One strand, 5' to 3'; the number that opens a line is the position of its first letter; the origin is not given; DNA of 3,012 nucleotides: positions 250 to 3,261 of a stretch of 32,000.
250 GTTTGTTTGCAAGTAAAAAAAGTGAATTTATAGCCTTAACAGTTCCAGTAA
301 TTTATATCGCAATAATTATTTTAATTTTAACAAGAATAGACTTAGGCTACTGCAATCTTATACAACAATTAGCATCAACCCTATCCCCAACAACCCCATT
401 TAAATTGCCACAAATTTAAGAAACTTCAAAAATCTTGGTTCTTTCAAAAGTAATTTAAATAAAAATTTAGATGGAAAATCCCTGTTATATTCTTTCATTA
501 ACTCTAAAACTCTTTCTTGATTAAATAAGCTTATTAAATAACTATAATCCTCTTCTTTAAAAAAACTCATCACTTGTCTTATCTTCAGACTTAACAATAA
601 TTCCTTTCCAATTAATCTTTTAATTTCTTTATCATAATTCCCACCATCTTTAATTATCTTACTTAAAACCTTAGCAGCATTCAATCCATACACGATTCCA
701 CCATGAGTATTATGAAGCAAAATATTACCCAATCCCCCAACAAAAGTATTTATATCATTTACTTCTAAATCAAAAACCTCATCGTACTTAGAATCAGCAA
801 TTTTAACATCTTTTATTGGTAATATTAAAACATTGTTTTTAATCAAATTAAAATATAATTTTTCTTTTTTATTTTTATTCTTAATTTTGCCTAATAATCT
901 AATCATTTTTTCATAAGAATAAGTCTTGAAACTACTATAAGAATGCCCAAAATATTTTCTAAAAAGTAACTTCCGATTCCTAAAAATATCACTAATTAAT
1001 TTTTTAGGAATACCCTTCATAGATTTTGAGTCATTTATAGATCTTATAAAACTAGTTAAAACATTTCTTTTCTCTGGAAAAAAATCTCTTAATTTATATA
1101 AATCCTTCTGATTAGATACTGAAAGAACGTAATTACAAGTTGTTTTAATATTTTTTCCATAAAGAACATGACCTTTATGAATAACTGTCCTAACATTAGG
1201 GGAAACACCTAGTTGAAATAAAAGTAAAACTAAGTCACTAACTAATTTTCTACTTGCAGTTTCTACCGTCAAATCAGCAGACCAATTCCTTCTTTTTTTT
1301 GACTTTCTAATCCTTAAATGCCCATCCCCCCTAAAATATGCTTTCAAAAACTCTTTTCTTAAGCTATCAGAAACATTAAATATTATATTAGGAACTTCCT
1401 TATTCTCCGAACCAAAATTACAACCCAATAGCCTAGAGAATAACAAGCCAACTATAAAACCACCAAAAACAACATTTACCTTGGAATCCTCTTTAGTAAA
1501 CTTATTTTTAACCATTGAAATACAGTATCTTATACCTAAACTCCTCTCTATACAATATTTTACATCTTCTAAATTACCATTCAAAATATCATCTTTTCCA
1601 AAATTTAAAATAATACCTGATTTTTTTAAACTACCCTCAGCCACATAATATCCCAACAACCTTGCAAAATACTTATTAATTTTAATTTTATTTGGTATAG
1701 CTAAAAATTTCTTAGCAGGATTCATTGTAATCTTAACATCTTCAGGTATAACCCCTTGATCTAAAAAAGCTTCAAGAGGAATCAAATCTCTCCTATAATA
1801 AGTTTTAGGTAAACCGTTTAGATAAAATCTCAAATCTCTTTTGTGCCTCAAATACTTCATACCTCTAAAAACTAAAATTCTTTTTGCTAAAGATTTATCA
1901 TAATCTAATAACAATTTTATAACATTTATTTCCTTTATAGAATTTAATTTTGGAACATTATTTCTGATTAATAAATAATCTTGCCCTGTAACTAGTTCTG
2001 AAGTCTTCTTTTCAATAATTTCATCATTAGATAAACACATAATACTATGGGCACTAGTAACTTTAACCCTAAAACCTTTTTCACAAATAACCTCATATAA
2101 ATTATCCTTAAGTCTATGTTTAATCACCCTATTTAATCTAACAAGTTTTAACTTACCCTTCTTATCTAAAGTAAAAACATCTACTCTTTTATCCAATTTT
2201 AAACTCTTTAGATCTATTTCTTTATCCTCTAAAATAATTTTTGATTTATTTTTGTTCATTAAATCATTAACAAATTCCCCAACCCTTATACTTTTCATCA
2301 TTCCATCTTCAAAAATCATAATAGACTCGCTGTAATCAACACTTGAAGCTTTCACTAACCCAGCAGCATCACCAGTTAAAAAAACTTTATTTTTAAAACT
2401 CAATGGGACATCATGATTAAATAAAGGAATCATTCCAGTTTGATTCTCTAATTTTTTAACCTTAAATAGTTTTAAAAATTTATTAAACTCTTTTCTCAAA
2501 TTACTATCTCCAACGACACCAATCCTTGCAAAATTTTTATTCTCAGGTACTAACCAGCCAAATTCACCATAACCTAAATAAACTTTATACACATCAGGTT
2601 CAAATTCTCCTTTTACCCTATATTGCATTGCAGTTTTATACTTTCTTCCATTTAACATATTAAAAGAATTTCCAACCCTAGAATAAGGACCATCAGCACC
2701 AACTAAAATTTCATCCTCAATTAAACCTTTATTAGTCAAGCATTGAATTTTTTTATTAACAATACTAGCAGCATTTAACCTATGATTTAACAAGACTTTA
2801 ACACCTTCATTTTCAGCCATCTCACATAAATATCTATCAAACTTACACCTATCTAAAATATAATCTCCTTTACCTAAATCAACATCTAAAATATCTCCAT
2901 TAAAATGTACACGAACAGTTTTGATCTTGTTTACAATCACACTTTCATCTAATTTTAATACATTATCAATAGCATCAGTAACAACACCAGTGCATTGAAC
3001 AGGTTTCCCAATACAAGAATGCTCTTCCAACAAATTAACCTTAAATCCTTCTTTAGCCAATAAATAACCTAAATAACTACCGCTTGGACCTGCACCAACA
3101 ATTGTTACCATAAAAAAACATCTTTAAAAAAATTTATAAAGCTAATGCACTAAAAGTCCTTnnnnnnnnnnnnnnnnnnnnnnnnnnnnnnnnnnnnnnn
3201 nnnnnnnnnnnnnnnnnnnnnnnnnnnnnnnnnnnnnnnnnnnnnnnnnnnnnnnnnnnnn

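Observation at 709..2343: Intein splitting a lipid-saturation enzyme (geranylgeranyl reductase) inside its GDAAG/FAD-contact motif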

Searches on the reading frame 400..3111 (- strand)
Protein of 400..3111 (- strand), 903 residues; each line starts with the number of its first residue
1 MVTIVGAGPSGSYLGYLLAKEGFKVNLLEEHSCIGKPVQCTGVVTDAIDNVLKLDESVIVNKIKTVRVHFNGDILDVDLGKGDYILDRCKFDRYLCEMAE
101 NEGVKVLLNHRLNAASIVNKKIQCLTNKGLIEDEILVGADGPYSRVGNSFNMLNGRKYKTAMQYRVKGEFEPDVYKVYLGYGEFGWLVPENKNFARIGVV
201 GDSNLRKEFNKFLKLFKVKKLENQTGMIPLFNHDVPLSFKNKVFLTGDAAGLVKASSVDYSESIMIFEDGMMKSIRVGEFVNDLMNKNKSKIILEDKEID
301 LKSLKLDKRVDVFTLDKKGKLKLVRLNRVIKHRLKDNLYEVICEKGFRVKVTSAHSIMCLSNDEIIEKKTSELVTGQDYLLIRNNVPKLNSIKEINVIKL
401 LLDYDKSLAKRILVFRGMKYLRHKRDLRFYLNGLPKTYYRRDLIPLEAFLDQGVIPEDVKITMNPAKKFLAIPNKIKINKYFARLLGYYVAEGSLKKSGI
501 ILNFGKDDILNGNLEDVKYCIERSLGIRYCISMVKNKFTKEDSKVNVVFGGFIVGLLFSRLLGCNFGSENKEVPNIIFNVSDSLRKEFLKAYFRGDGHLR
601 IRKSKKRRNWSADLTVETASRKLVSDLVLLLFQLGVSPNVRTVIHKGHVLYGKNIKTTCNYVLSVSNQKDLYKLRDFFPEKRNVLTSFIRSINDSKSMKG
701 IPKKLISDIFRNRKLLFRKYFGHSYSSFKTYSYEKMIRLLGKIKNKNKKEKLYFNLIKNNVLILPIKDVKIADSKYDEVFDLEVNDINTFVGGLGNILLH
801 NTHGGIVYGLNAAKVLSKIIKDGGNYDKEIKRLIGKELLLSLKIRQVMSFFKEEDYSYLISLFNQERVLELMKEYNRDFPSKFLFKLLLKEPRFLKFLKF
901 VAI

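Call 4: search_protein_families(library=pfam, proteins=[window:400-3111:-], max_evalue=1)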
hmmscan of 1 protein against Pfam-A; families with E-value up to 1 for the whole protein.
window:400-3111:- (903 aa): 13 families
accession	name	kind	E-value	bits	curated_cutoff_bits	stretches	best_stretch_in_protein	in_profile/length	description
PF14890.11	Intein_splicing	-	8.4e-18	65.1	35.8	1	266-801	2-155/155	Intein splicing domain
PF14528.11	LAGLIDADG_3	-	2.8e-10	40.8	22.5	1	586-673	4-76/82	LAGLIDADG-like domain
PF13450.12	NAD_binding_8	-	6.9e-07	29.9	21.9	1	4-35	1-32/68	NAD(P)-binding Rossmann-like domain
PF01494.25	FAD_binding_3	-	2.8e-06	27.3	22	1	2-32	4-34/349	FAD binding domain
PF03486.20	HI0933_like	-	0.00029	20.8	50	1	2-43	3-44/244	HI0933-like protein Rossmann domain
PF01266.30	DAO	-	0.00032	20.8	27.9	1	2-32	2-32/353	FAD dependent oxidoreductase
PF01946.23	Thi4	-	0.00076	19.2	26.2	1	2-44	20-63/235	Thi4 family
PF12831.13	FAD_oxidored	-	0.0015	18.4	27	1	2-125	2-124/416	FAD dependent oxidoreductase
PF07992.20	Pyr_redox_2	-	0.019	14.8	26.1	1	2-86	3-87/291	Pyridine nucleotide-disulphide oxidoreductase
PF00070.33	Pyr_redox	-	0.038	14.9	22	0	2-35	2-35/82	Pyridine nucleotide-disulphide oxidoreductase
PF22578.2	GGR_cat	-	0.045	14.1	27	1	159-224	3-75/88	Geranylgeranyl reductase catalytic domain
PF02558.23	ApbA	-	0.1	12.6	22.2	1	2-29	1-28/150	Ketopantoate reductase PanE/ApbA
PF17507.7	DUF5439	-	0.13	13.1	27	1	325-362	19-55/75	Family of unknown function (DUF5439)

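Call 33: search_protein_representatives(protein=window:400-3111:-)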
Query: 903 residues. Proteins with E-value up to 0.001 (for the whole library): 5216; up to 1e-10: 1876; up to 1e-30: 334. The best 150 are listed.
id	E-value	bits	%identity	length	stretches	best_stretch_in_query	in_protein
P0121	0.0e+00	1992.2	100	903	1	1-903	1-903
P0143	7.0e-151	521.0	37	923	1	2-894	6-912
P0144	1.4e-149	516.6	41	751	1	1-695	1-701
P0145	5.9e-140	484.8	37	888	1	3-828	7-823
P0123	9.6e-128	444.4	36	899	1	2-847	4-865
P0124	2.3e-127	443.1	35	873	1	3-900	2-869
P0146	2.3e-105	370.4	34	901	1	2-882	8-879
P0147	4.8e-80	286.6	41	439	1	451-863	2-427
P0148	2.5e-79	284.2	45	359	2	1-256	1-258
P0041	4.1e-79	283.5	47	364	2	1-255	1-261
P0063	1.6e-76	275.0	46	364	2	1-256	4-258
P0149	3.3e-73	264.0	43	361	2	1-255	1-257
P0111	5.8e-73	263.2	44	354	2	1-256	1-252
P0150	9.1e-73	262.5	45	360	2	1-256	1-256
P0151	1.5e-72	261.8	44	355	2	3-256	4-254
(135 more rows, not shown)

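Call 50: predict_structure(alignment_id=A4)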
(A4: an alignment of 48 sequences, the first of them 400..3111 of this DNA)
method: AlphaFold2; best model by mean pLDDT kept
length: 903 residues; sequences in the alignment: 48
mean_pLDDT: 87.8   pTM: 0.65
mean pLDDT of the five models: 87.8, 87.4, 86.1, 85.4, 84.9
residues with pLDDT >= 90: 531; 70-90: 307; 50-70: 46; < 50: 19
segments of 3 or more residues with pLDDT < 50: 254-257, 293-301, 801-804
pLDDT, mean of each block of 10 residues (from residue 1): 95 98 97 84 89 91 94 90 92 96 97 95 97 97 91 75 93 93 89 94 77 92 76 86 92 58 92 93 79 45 70 82 81 77 95 77 83 89 91 96 93 89 72 73 91 92 82 97 98 91 92 96 96 91 93 94 93 97 98 95 84 95 97 95 87 83 94 94 93 72 88 86 76 91 92 93 95 85 67 86 64 96 93 86 78 89 92 86 88 89 59
secondary structure, 60 per line:
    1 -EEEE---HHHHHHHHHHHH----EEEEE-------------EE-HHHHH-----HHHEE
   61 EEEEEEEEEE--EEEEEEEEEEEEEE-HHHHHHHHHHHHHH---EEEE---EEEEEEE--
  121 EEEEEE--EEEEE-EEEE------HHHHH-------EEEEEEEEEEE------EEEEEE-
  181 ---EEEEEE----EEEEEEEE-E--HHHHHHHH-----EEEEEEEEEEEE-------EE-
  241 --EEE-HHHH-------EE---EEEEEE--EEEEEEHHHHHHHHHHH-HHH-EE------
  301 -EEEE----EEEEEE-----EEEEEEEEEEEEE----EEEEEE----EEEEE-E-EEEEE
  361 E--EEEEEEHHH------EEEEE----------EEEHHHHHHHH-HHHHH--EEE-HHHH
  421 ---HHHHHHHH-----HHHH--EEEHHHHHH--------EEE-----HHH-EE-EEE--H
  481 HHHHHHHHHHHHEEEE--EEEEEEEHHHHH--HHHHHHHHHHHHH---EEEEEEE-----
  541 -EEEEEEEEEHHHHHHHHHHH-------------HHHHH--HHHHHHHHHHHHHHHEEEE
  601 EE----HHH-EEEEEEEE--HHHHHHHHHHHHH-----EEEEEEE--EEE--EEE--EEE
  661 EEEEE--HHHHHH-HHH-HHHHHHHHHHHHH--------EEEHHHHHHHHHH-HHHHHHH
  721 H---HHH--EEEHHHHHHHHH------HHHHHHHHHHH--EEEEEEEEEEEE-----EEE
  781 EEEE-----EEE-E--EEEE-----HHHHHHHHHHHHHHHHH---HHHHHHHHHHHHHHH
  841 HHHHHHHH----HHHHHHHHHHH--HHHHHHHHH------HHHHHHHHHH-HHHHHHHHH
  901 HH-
elements in order (helices of 4 or more, strands of 3 or more residues): E2-5 H9-20 E25-29 H46-50 E59-70 E73-86 H88-101 E105-108 E112-118 E121-126 E129-133 E135-138 H145-149 E157-167 E174-179 E184-189 E194-201 H206-213 E219-230 E243-245 H247-250 E263-268 E271-276 H277-287 E302-305 E310-315 E321-333 E338-343 E348-352 E356-361 E364-369 E379-383 E394-396 H397-404 H406-410 E413-415 H417-420 H424-431 H437-440 E443-445 H446-451 E460-462 E475-477 H480-492 E493-496 E499-505 H506-510 H513-525 E529-535 E542-550 H551-561 H575-579 H582-596 E597-602 E611-618 H621-633 E639-645 E648-650 E653-655 E658-665 H668-673 H679-691 E700-702 H703-712 H714-721 E730-732 H733-741 H748-758 E761-772 E778-784 E790-792 E797-800 H806-822 H826-848 H853-863 H866-874 H881-890 H892-902

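Call 52: fold_search(model_id=the predicted structure, library=pdb)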
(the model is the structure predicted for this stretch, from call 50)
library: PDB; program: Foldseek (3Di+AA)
matches with E <= 10: 1870; with E <= 0.001: 870
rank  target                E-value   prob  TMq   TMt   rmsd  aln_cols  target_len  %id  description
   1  2cw7                  1.0e-25  1.00  0.41  0.65   7.7       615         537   21  Crystal structure of intein homing endonuclease II (released 2006-04-18)
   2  7qss                  9.6e-21  1.00  0.37  0.70   6.3       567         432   17  Crystal structure of homing endonuclease-associated TliVMA intein (C1A) (released 2022-03-30)
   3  7qsu                  2.6e-19  1.00  0.33  0.74   6.0       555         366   16  Crystal structure of homing endonuclease-associated TliVMA intein (C1A, d333-339) (released 2022-03-30)
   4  3oz2                  2.1e-18  1.00  0.26  0.56   3.0       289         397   24  Crystal structure of a geranylgeranyl bacteriochlorophyll reductase-like (Ta0516) from Thermoplasma acidophilum at 1.60  (released 2010-10-27)
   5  1dq3                  7.4e-17  1.00  0.34  0.59   7.2       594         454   14  CRYSTAL STRUCTURE OF AN ARCHAEAL INTEIN-ENCODED HOMING ENDONUCLEASE PI-PFUI (released 2000-07-05)
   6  7qst                  1.2e-14  1.00  0.29  0.63   7.5       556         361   16  Crystal structure of homing endonuclease-associated PhoVMA intein (C1A) (released 2022-03-30)
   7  4opl                  5.1e-14  1.00  0.25  0.49   3.2       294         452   16  Constructing tailored isoprenoid products by structure-guided modification of geranylgeranyl reductase. (released 2014-07-09)
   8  4opt                  6.5e-14  1.00  0.25  0.49   3.1       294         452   17  Constructing tailored isoprenoid products by structure-guided modification of geranylgeranyl reductase (released 2014-07-09)
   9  4opg                  9.6e-14  1.00  0.25  0.47   3.4       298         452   16  Constructing tailored isoprenoid products by structure-guided modification of geranylgeranyl reductase. (released 2014-07-09)
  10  6fph_A                1.5e-13  1.00  0.23  0.45   5.7       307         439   18  The crystal structure of P.fluorescens Kynurenine 3-monooxygenase (KMO) in complex with competitive inhibitor No. 1h (released 2019-08-21)
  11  6foz_A                1.7e-13  1.00  0.22  0.43   6.1       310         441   17  The crystal structure of P.fluorescens Kynurenine 3-monooxygenase (KMO) in complex with competitive inhibitor No. 13 (released 2019-08-21)
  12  3atq                  2.0e-13  1.00  0.25  0.49   3.1       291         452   17  Geranylgeranyl Reductase (GGR) from Sulfolobus acidocaldarius (released 2011-05-04)
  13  6fp1_B                2.3e-13  1.00  0.23  0.43   6.1       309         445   18  The crystal structure of P.fluorescens Kynurenine 3-monooxygenase (KMO) in complex with competitive inhibitor No. 1 (released 2019-08-21)
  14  5y77_B                2.4e-13  1.00  0.22  0.42   6.2       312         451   18  Crystal structure of Pseudomonas fluorescens Kynurenine 3-monooxygenase in complex with L-KYN (seMet derivative) (released 2017-12-27)
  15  6foz_B                2.8e-13  1.00  0.22  0.42   6.5       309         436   17  The crystal structure of P.fluorescens Kynurenine 3-monooxygenase (KMO) in complex with competitive inhibitor No. 13 (released 2019-08-21)
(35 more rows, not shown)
